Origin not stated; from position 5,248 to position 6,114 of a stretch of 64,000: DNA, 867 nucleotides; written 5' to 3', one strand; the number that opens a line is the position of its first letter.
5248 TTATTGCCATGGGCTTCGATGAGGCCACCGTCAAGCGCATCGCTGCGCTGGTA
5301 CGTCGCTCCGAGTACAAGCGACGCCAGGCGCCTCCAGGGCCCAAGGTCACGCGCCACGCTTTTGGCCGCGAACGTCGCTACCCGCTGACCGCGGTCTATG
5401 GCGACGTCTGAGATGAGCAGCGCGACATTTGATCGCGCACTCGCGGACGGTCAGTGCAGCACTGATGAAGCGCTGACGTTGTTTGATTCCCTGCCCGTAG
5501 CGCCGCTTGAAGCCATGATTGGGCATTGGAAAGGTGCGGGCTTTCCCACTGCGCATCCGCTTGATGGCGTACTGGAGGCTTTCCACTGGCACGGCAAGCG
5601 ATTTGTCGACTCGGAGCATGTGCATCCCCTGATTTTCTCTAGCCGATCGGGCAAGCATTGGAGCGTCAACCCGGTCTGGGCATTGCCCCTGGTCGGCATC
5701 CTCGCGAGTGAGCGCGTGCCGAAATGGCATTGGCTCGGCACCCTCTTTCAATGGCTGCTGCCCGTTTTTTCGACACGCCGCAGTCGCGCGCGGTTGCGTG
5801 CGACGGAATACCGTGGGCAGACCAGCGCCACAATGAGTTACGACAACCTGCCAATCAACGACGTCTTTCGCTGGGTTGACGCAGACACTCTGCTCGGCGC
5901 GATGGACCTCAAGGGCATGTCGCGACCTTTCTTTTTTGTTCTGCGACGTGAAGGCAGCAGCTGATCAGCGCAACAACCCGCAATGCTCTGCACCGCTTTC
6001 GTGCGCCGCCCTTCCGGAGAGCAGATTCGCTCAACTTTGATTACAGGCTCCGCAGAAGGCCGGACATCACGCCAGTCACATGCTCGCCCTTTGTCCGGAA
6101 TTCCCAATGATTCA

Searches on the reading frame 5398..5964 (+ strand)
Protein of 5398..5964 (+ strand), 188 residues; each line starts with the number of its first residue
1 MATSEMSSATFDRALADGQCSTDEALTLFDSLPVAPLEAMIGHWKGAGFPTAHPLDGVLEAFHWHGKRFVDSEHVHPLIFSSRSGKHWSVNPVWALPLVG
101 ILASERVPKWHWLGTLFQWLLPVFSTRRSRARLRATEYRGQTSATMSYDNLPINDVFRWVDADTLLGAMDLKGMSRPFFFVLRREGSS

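Call 6: search_protein_families(library=pfam, proteins=[window:5398-5964:+])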
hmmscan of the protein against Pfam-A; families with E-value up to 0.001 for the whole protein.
window:5398-5964:+ (188 aa): 2 families
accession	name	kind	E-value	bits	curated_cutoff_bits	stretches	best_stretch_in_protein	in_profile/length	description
PF14232.11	DUF4334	-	4e-26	91.2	25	1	130-184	2-57/57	Domain of unknown function (DUF4334)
PF14231.11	GXWXG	-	2e-23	82.6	25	1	28-85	2-59/59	GXWXG protein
